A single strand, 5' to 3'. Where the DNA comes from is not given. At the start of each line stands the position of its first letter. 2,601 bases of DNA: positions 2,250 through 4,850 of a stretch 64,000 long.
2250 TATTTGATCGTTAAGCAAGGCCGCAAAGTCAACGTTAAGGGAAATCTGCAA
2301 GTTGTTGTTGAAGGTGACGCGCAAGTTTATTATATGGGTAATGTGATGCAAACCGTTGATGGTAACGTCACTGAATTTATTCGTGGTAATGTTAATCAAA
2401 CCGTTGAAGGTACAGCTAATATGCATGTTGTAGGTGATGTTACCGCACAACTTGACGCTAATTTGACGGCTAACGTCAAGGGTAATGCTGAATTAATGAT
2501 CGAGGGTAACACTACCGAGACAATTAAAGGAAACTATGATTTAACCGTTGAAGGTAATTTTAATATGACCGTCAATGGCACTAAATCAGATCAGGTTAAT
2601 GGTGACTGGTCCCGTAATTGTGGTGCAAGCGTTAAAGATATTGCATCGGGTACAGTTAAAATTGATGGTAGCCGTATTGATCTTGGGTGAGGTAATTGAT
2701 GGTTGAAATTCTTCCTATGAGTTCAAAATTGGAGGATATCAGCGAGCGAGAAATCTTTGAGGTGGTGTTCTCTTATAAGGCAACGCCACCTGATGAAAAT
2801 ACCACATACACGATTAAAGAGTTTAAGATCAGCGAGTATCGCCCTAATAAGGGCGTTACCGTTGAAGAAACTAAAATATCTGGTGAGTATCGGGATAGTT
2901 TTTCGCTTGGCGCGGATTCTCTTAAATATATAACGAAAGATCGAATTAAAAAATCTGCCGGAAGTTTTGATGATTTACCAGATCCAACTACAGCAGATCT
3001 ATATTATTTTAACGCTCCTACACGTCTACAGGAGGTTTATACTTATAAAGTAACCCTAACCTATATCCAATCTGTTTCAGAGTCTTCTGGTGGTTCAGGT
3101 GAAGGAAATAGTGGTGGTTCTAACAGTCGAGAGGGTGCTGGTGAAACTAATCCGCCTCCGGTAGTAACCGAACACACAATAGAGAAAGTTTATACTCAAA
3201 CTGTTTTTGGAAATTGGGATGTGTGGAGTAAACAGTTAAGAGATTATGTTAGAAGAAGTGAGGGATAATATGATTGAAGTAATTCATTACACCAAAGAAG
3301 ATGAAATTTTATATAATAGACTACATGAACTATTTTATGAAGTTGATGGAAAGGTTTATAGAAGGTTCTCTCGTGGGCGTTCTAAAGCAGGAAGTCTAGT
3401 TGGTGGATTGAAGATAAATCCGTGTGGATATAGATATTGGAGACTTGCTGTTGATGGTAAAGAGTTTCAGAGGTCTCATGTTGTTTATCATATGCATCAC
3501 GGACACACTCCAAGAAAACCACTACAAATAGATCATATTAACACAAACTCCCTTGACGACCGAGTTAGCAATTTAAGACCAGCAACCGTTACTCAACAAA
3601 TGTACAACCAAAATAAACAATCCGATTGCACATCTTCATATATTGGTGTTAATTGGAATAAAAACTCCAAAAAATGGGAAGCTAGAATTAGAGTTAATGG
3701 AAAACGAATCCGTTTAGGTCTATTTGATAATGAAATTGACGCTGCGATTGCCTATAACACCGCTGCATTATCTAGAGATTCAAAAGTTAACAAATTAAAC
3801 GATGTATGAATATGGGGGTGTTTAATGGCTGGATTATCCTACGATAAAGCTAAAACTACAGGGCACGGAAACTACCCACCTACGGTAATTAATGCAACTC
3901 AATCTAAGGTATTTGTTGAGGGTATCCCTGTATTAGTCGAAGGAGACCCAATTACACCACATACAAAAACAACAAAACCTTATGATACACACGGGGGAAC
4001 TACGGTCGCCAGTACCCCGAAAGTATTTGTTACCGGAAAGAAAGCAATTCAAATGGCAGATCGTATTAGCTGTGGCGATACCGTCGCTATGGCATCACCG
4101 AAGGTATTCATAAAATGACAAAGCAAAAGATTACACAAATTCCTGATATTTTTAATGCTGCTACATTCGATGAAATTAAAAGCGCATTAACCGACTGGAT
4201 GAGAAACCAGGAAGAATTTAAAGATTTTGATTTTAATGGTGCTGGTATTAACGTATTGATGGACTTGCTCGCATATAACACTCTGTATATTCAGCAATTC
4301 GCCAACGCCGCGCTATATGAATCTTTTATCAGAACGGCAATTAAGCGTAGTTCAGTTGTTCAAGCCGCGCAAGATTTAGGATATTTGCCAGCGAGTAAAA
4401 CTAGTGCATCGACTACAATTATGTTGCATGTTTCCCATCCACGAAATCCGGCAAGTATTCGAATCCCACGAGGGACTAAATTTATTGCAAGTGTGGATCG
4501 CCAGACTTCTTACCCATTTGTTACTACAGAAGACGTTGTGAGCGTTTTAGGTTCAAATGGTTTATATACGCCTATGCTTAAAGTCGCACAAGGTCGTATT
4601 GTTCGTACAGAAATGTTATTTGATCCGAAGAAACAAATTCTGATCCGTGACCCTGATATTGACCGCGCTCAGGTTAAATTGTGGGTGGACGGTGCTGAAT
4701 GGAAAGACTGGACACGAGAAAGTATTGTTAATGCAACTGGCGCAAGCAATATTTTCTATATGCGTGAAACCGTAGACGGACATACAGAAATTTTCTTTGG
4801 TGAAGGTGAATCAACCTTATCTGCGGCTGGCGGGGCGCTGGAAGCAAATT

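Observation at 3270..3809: Free-standing HNH-AP2 homing endonuclease between 5.1 and the PAAR gene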

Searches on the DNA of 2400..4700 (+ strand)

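Call 5: search_dna_similar(query=window:2400-4700:+, collection=phages, mode=near, max_rows=40)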
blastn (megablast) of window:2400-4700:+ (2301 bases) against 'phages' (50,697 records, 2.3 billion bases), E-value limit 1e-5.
Records with a match: 59; places in all: 59; records where one place covers at least 80% of the query: 6.
Best place of each record, by identity: 95-99% 58; 90-95% 1.
By first word of the organism name: Escherichia 47; Enterobacteria 5; Shigella 4; Krischvirus 2; Phage 1.
By host as written in the record: Escherichia coli 18; - 10; Escherichia coli str. K-12 substr. MG1655 6; Escherichia coli B 4; Escherichia coli O157:H7 2; Escherichia coli K-12 MG1655 2; Escherichia coli K12 2; Escherichia coli K-12 (F+) 2; and 12 more.
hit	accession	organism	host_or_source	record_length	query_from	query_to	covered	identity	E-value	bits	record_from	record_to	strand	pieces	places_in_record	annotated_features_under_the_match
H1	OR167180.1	Escherichia phage MIZ4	Escherichia coli B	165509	1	2301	100%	97.7%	0e+0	3962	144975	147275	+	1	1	baseplate wedge subunit | hypothetical protein | HNH endonuclease | PAAR motif of membrane protein | baseplate hub subunit and tail lysozyme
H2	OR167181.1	Escherichia phage MIZ5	Escherichia coli B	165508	1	2301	100%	97.7%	0e+0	3962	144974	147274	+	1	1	baseplate wedge subunit | hypothetical protein | HNH endonuclease | PAAR motif of membrane protein | baseplate hub subunit and tail lysozyme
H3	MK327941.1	Escherichia phage vB_EcoM_G37-3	Escherichia coli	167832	1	2301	100%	97.2%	0e+0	3895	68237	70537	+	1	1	putative baseplate wedge subunit | hypothetical protein (x3) | putative baseplate hub subunit and tail lysozyme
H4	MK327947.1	Escherichia phage vB_EcoM_G5211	Escherichia coli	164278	1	2301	100%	97.2%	0e+0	3890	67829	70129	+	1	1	putative baseplate wedge subunit | hypothetical protein (x2) | putative HNH endonuclease | putative baseplate hub subunit and tail lysozyme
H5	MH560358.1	Escherichia virus KFS-EC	Escherichia coli O157:H7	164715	1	2301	100%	96.7%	0e+0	3832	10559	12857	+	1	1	baseplate wedge protein | hypothetical protein (x2) | baseplate puncturing device | baseplate central spike complex protein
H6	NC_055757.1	Escherichia virus KFS-EC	Escherichia coli O157:H7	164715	1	2301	100%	96.7%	0e+0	3832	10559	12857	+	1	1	baseplate wedge subunit | hypothetical protein | HNH endonuclease | PAAR motif of membran proteins | baseplate hub subunit and tail lysozyme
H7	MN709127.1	Escherichia phage Ec_Makalu_002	Escherichia coli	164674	1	2301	77%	98.7%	0e+0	3133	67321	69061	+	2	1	baseplate wedge protein | hypothetical protein (x2) | baseplate hub subunit and tail lysozyme | ribosome_binding_site (x3)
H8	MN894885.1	Escherichia phage Ec_Makalu_001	Escherichia coli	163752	1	2301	76%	98.6%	0e+0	3093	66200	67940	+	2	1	baseplate wedge subunit | hypothetical protein (x2) | baseplate hub subunit and tail lysozyme | ribosome_binding_site (x3)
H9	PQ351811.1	Shigella phage SSG23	Shigella sonnei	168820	4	2301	76%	98.1%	0e+0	3042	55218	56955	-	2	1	baseplate wedge subunit | hypothetical protein | PAAR motif of membrane proteins | baseplate hub subunit and tail lysozyme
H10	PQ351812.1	Shigella phage SFHK24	Shigella flexneri 2a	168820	4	2301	76%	98.1%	0e+0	3042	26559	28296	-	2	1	baseplate wedge subunit | hypothetical protein | PAAR motif of membrane proteins | baseplate hub subunit and tail lysozyme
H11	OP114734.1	Escherichia phage vB_ESM-pEJ01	Escherichia coli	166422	1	2301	77%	97.1%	0e+0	2973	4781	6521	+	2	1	baseplate (x2) | hypothetical protein (x2)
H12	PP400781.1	Escherichia phage FL20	Escherichia coli str. K-12 substr. ...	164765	1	2301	77%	96.9%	0e+0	2961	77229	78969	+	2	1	rasttk_feature_annotation_tool=annotate_proteins_si milarity; ... (x2) | baseplate wedge subunit | hypothetical protein | phospholipase | baseplate hub structural protein/lysozyme R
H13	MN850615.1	Escherichia phage kvi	Escherichia coli K-12 MG1655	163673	1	2301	77%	96.9%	0e+0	2956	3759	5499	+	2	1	baseplate wedge subunit | hypothetical protein | phospholipase | putative baseplate hub subunit and tail lysozyme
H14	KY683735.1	Escherichia phage ECD7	Escherichia coli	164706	1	2301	77%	96.8%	0e+0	2950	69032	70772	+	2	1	baseplate wedge subunit | hypothetical protein (x2) | baseplate hub subunit and tail lysozyme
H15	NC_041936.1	Escherichia phage ECD7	Escherichia coli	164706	1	2301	77%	96.8%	0e+0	2950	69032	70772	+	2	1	baseplate wedge subunit | hypothetical protein | PAAR motif of membran proteins | baseplate hub subunit and tail lysozyme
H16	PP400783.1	Escherichia phage FL37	Escherichia coli str. K-12 substr. ...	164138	1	2301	77%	96.7%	0e+0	2940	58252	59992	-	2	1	rasttk_feature_annotation_tool=annotate_proteins_si milarity; ... | baseplate wedge subunit | hypothetical protein | phospholipase | baseplate hub structural protein/lysozyme R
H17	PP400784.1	Escherichia phage FL38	Escherichia coli str. K-12 substr. ...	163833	1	2301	77%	96.7%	0e+0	2940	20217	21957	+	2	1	baseplate wedge subunit | hypothetical protein | phospholipase | baseplate hub structural protein/lysozyme R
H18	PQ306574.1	Escherichia phage vB_EcoM_PTE-Eco09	Escherichia coli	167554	1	2301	77%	96.7%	0e+0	2934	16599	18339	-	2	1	baseplate wedge subunit | hypothetical protein | phospholipase | baseplate hub structural protein/lysozyme R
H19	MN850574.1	Escherichia phage kaaroe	Escherichia coli K-12 MG1655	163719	1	2301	76%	97.1%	0e+0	2948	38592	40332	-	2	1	baseplate wedge subunit | hypothetical protein | phospholipase | putative baseplate hub subunit and tail lysozyme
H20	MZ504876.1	Enterobacteria phage Brandy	-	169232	1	2301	76%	97.1%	0e+0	2948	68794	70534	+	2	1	baseplate wedge protein | hypothetical protein | baseplate puncturing device | baseplate central spike complex protein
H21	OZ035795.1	Krischvirus LF73P4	-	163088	1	2301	76%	97.0%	0e+0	2943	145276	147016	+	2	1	record has no annotation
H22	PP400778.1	Escherichia phage FL15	Escherichia coli str. K-12 substr. ...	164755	1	2301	76%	97.0%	0e+0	2943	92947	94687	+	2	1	baseplate wedge subunit | hypothetical protein | phospholipase | baseplate hub structural protein/lysozyme R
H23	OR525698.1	Escherichia phage vB-Eco-KMB43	Escherichia coli KMB510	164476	1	2301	76%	97.0%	0e+0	2937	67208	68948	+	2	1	baseplate wedge subunit | hypothetical protein | phospholipase | baseplate hub + tail lysozyme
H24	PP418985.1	Escherichia phage UPWr_E1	Escherichia coli 158B lux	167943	1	2301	76%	97.0%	0e+0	2938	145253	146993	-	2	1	baseplate wedge subunit | hypothetical protein | phospholipase | baseplate hub structural protein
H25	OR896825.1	Escherichia phage Delraymugoa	Escherichia coli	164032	1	2301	76%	96.9%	0e+0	2932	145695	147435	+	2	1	baseplate wedge subunit | hypothetical protein | PAAR motif of membrane protein | baseplate hub subunit and tail lysozyme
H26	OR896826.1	Escherichia phage Aragogtheria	Escherichia coli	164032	1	2301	76%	96.9%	0e+0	2932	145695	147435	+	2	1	baseplate wedge subunit | hypothetical protein | PAAR motif of membrane protein | baseplate hub subunit and tail lysozyme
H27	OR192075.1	Escherichia phage MIZ6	Escherichia coli Bbest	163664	1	2301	76%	96.9%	0e+0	2932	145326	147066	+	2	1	baseplate wedge subunit | hypothetical protein | PAAR motif of membrane protein | baseplate hub subunit and tail lysozyme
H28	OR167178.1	Escherichia phage MIZ2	Escherichia coli B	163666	1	2301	76%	96.9%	0e+0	2932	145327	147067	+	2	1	baseplate wedge subunit | hypothetical protein | PAAR motif of membrane protein | baseplate hub subunit and tail lysozyme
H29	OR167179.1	Escherichia phage MIZ3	Escherichia coli B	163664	1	2301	76%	96.9%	0e+0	2932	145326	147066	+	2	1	baseplate wedge subunit | hypothetical protein | PAAR motif of membrane protein | baseplate hub subunit and tail lysozyme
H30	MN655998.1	Escherichia phage E26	enterotoxigenic Escherichia coli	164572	1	2301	76%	96.9%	0e+0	2926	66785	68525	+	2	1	baseplate wedge subunit | hypothetical protein (x2) | baseplate hub subunit and tail lysozyme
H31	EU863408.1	Escherichia phage JSE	Escherichia coli K12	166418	1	2301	76%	96.8%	0e+0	2921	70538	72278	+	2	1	baseplate wedge subunit | conserved hypothetical protein | gp5.4 conserved hypothetical protein | baseplate hub subunit and tail lysozyme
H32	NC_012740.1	Escherichia phage JSE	Escherichia coli K12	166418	1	2301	76%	96.8%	0e+0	2921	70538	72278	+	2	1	6: baseplate wedge subunit | 5.1: hypothetical protein | PAAR motif of membran proteins | 5: baseplate hub subunit and tail lysozyme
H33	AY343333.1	Escherichia phage RB49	-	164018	1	2301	76%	96.8%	0e+0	2921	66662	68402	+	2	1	6: baseplate wedge subunit | 5.1: conserved hypothetical protein | 5.4: gp5.4 conserved hypothetical protein | 5: baseplate hub subunit and tail lysozyme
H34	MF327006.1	Shigella phage Sf20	Shigella boydii; Shigella flexneri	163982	1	2301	76%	96.8%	0e+0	2921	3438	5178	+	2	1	baseplate wedge subunit | hypothetical protein (x2) | baseplate hub and tail lysozyme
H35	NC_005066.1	Escherichia phage RB49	Escherichia coli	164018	1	2301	76%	96.8%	0e+0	2921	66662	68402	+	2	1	6: baseplate wedge subunit | 5.1: hypothetical protein | PAAR motif of membran proteins | 5: baseplate hub subunit and tail lysozyme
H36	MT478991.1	Escherichia phage vB_EcoM_011D4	Escherichia coli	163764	1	2301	76%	96.7%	0e+0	2916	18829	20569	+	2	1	baseplate wedge subunit | hypothetical protein (x2) | baseplate hub subunit and tail lysozyme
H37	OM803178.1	Phage ELT4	-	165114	1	2301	76%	96.7%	0e+0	2916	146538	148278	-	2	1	baseplate wedge | hypothetical protein | phospholipase | baseplate hub + tail lysozyme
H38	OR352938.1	Escherichia phage AV108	Escherichia coli ESBL091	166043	1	2301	76%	96.7%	0e+0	2915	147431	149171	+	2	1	baseplate wedge subunit | hypothetical protein | phospholipase | baseplate hub structural protein / lysozyme R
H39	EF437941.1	Escherichia phage Phi1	Escherichia coli K-12 (F+)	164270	1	2301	76%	96.7%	0e+0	2915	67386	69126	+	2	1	6: gp6 baseplate wedge subunit | 5.1: gp5.1 conserved hypothetical protein | 5.4: gp5.4 conserved hypothetical protein | 5: gp5 baseplate hub subunit and tail lysozyme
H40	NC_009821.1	Escherichia phage Phi1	Escherichia coli K-12 (F+)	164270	1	2301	76%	96.7%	0e+0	2915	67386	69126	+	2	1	6: baseplate wedge subunit | 5.1: gp5.1 conserved hypothetical protein | 5.4: PAAR motif of membran proteins | 5: baseplate hub subunit and tail lysozyme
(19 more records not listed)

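Call 6: get_annotated_region(hit=H1, flank=1500)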
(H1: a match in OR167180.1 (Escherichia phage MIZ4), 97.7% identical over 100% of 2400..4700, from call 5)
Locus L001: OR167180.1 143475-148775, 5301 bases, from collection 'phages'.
description: Escherichia phage MIZ4, complete genome.
organism: Escherichia phage MIZ4 (NCBI taxid 3138943)
taxonomy: Viruses; Duplodnaviria; Heunggongvirae; Uroviricota; Caudoviricetes; Straboviridae; Krischvirus
host: Escherichia coli B; source: -; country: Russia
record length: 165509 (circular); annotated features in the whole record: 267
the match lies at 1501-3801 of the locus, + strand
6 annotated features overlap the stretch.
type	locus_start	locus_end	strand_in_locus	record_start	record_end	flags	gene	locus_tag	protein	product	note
CDS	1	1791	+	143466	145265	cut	-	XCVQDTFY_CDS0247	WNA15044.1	baseplate hub subunit and tail lysozyme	-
CDS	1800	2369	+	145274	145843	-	-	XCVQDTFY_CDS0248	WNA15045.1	hypothetical protein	-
CDS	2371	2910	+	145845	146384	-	-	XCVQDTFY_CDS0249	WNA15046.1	HNH endonuclease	-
CDS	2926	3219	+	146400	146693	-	-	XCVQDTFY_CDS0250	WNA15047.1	PAAR motif of membrane protein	-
CDS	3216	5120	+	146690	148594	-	-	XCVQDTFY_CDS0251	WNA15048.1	baseplate wedge subunit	-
CDS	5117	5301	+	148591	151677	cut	-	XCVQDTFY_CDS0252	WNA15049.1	baseplate wedge subunit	-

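Call 7: get_annotated_region(hit=H35, flank=1500)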
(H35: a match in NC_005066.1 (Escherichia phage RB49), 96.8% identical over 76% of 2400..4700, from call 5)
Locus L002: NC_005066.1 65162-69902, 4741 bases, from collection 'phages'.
description: Enterobacteria phage RB49, complete genome.
organism: Escherichia phage RB49 (NCBI taxid 50948)
taxonomy: Viruses; Duplodnaviria; Heunggongvirae; Uroviricota; Caudoviricetes; Straboviridae; Krischvirus; Krischvirus RB49
host: Escherichia coli; source: -; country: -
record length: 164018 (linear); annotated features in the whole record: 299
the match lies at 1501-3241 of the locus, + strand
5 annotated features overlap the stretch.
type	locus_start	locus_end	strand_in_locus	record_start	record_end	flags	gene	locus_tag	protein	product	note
CDS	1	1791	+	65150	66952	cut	5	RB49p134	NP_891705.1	baseplate hub subunit and tail lysozyme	Gp5; gp5; structural virion protein; in bacteriophage T4 and related viruses, the virion is composed of head and tail ...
CDS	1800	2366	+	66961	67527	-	5.1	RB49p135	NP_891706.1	hypothetical protein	-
CDS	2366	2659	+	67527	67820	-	-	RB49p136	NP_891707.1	PAAR motif of membran proteins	-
CDS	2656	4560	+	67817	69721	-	6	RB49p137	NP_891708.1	baseplate wedge subunit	Gp6; gp6; structural virion protein; in bacteriophage T4 and related viruses, the virion is composed of head and tail ...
CDS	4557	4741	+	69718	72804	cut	7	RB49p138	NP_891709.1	baseplate wedge subunit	Gp7; gp7; structural virion protein; in bacteriophage T4 and related viruses, the virion is composed of head and tail ...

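Call 8: get_annotated_region(hit=H7, flank=1500)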
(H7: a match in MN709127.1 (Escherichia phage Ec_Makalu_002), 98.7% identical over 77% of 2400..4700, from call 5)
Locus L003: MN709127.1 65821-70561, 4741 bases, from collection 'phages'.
description: Escherichia phage Ec_Makalu_002, complete genome.
organism: Escherichia phage Ec_Makalu_002 (NCBI taxid 2682770)
taxonomy: Viruses; Duplodnaviria; Heunggongvirae; Uroviricota; Caudoviricetes; Straboviridae; Krischvirus; Krischvirus gec3s
host: Escherichia coli; source: sewage; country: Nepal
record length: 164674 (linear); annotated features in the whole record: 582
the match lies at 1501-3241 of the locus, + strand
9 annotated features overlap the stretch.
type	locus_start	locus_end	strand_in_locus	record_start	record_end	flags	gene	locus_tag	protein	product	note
CDS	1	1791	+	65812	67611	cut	-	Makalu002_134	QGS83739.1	baseplate hub subunit and tail lysozyme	-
regulatory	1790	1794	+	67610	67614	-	-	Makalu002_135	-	ribosome_binding_site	-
CDS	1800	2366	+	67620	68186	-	-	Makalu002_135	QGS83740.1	hypothetical protein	Uncharacterized 18.5 kDa protein in repEA-segC intergenic region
regulatory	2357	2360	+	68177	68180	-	-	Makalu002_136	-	ribosome_binding_site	-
CDS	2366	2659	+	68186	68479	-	-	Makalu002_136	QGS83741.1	hypothetical protein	-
regulatory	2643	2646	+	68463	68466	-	-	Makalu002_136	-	ribosome_binding_site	-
CDS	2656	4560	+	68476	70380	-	-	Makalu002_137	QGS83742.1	baseplate wedge protein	-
regulatory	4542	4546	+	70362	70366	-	-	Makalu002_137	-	ribosome_binding_site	-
CDS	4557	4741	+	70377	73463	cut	-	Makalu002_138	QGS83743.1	baseplate wedge protein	-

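Call 9: get_annotated_region(hit=H6, flank=1500)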
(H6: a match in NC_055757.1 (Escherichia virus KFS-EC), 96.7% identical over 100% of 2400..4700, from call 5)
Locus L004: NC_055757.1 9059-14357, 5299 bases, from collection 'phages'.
description: Escherichia virus KFS-EC, complete genome.
organism: Escherichia virus KFS-EC (NCBI taxid 2250214)
taxonomy: Viruses; Duplodnaviria; Heunggongvirae; Uroviricota; Caudoviricetes; Straboviridae; Krischvirus; Krischvirus kfsec
host: Escherichia coli O157:H7; source: wastewater; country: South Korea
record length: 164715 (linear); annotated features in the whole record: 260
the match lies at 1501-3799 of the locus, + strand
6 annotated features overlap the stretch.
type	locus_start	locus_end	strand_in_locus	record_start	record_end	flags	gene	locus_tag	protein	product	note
CDS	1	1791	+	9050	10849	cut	-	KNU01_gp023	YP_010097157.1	baseplate hub subunit and tail lysozyme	baseplate central spike complex protein gp5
CDS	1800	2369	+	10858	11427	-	-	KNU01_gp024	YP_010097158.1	hypothetical protein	-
CDS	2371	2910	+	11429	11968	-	-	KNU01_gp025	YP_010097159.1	HNH endonuclease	-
CDS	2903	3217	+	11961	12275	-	-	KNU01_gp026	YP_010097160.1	PAAR motif of membran proteins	baseplate puncturing device gp5.4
CDS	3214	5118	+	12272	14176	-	-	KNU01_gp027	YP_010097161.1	baseplate wedge subunit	baseplate wedge protein gp6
CDS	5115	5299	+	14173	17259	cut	-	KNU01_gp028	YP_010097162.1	baseplate wedge subunit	baseplate wedge protein gp7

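Call 16: get_annotated_region(hit=H3, flank=1500)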
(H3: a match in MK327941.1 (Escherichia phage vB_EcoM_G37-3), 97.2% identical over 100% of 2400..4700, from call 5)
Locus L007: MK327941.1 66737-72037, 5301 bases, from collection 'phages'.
description: Escherichia phage vB_EcoM_G37-3, complete genome.
organism: Escherichia phage vB_EcoM_G37-3 (NCBI taxid 2502412)
taxonomy: Viruses; Duplodnaviria; Heunggongvirae; Uroviricota; Caudoviricetes; Straboviridae; Krischvirus
host: Escherichia coli; source: manure; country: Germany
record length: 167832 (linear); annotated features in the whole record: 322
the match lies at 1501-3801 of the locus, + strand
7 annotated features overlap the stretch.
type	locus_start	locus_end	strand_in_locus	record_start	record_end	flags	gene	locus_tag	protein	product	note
CDS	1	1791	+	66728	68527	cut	-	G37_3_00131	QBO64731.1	putative baseplate hub subunit and tail lysozyme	-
CDS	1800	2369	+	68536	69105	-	-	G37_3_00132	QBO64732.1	hypothetical protein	-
CDS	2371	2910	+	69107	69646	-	-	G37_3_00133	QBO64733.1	hypothetical protein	-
CDS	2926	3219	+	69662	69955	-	-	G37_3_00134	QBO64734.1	hypothetical protein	-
CDS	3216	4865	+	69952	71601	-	-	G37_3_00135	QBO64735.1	putative baseplate wedge subunit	-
CDS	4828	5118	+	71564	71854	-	-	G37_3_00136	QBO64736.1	putative baseplate wedge subunit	-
CDS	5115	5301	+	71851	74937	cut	-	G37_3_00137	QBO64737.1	putative baseplate wedge subunit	-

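Call 17: get_annotated_region(hit=H4, flank=1500)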
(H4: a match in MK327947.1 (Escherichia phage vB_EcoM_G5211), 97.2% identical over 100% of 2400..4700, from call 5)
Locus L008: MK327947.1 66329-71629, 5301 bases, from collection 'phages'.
description: Escherichia phage vB_EcoM_G5211, complete genome.
organism: Escherichia phage vB_EcoM_G5211 (NCBI taxid 2502413)
taxonomy: Viruses; Duplodnaviria; Heunggongvirae; Uroviricota; Caudoviricetes; Straboviridae; Krischvirus
host: Escherichia coli; source: manure; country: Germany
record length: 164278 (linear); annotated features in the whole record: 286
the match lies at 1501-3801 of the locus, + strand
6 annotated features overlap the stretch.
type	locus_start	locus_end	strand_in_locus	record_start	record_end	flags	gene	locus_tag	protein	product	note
CDS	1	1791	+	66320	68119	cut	-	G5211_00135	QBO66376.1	putative baseplate hub subunit and tail lysozyme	similar to baseplate hub subunit and tail lysozyme [Enterobacteria phage JSE] and gp5 baseplate hub subunit and tail ...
CDS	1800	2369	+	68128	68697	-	-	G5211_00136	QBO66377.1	hypothetical protein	similar to gp5.1 conserved hypothetical protein [Enterobacteria phage Phi1] and hypothetical protein EpJSE_00139 ...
CDS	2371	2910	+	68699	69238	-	-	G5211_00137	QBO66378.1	putative HNH endonuclease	similar at the N-terminus to Putative HNH homing endonuclease [Enterobacteria phage GEC-3S], conserved domain PHA00280 ...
CDS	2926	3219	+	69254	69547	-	-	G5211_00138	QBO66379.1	hypothetical protein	similar to gp5.4 conserved hypothetical protein [Enterobacteria phage RB49] and hypothetical protein BN201_0138 ...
CDS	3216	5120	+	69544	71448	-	-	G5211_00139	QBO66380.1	putative baseplate wedge subunit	similar to gp6 baseplate wedge subunit [Enterobacteria phage Phi1] and baseplate wedge subunit [Enterobacteria phage ...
CDS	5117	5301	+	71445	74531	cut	-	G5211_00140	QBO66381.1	putative baseplate wedge subunit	similar to baseplate wedge initiator [Enterobacteria phage RB49] and gp7 baseplate wedge initiator [Enterobacteria ...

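Call 33: get_annotated_region(hit=H9, flank=1500)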
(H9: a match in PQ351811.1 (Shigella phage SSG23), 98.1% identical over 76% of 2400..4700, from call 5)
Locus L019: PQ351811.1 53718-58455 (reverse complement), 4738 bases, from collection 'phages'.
description: Shigella phage SSG23, complete genome.
organism: Shigella phage SSG23 (NCBI taxid 3350104)
taxonomy: Viruses; Duplodnaviria; Heunggongvirae; Uroviricota; Caudoviricetes; Straboviridae; Krischvirus
host: Shigella sonnei; source: -; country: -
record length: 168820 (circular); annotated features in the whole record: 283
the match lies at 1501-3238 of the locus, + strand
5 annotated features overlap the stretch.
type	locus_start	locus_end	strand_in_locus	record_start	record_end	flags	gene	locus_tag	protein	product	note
CDS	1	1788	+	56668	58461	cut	-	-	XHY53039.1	baseplate hub subunit and tail lysozyme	-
CDS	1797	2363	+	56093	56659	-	-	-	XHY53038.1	hypothetical protein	-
CDS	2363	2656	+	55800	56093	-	-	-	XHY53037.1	PAAR motif of membrane proteins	-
CDS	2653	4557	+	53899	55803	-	-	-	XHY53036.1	baseplate wedge subunit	-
CDS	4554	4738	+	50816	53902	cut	-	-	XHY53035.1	baseplate wedge subunit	-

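Call 34: get_annotated_region(hit=H13, flank=1500)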
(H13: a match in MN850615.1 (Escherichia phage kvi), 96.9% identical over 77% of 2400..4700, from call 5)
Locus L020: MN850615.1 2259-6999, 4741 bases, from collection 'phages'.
description: Escherichia phage kvi, complete genome.
organism: Escherichia phage kvi (NCBI taxid 2696413)
taxonomy: Viruses; Duplodnaviria; Heunggongvirae; Uroviricota; Caudoviricetes; Straboviridae; Krischvirus; Krischvirus RB49
host: Escherichia coli K-12 MG1655; source: wastewater; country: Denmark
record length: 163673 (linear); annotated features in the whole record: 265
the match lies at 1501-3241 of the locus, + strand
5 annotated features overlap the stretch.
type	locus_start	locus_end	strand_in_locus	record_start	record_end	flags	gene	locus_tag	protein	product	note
CDS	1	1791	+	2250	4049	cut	-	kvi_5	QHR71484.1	putative baseplate hub subunit and tail lysozyme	putative baseplate hub subunit and tail lysozyme [Cronobacter phage S13]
CDS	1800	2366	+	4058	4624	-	-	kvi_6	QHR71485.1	hypothetical protein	PVOGs: VOG0374; Hypothetical protein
CDS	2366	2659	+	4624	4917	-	-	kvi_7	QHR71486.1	phospholipase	phospholipase [Shigella phage SHFML-26]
CDS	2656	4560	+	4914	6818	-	-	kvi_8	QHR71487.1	baseplate wedge subunit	baseplate wedge subunit [Stenotrophomonas phage IME13]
CDS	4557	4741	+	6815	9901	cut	-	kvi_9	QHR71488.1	baseplate wedge initiator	PVOGs: VOG10086; baseplate wedge initiator [Klebsiella phage Matisse]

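Call 35: get_annotated_region(hit=H20, flank=1500)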
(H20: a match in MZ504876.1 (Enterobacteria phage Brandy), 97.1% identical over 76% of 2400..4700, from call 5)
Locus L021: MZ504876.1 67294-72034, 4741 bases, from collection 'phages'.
description: Enterobacteria phage Brandy, complete genome.
organism: Enterobacteria phage Brandy (NCBI taxid 2863838)
taxonomy: Viruses; Duplodnaviria; Heunggongvirae; Uroviricota; Caudoviricetes; Straboviridae; Krischvirus
host: -; source: -; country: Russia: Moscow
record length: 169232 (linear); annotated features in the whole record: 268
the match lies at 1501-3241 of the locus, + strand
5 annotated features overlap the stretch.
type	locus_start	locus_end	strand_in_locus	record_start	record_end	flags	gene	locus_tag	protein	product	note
CDS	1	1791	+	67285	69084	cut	-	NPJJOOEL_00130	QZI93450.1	baseplate central spike complex protein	label: 5; Baseplate central spike complex protein gp5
CDS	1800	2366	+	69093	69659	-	-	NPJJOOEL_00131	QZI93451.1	hypothetical protein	label: NPJJOOEL_00131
CDS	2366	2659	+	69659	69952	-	-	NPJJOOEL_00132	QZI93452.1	baseplate puncturing device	label: NPJJOOEL_00132; Baseplate puncturing device gp5.4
CDS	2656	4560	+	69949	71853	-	-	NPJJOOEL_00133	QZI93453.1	baseplate wedge protein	label: 6; Baseplate wedge protein gp6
CDS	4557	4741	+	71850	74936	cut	-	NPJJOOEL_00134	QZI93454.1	baseplate wedge protein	label: 7; Baseplate wedge protein gp7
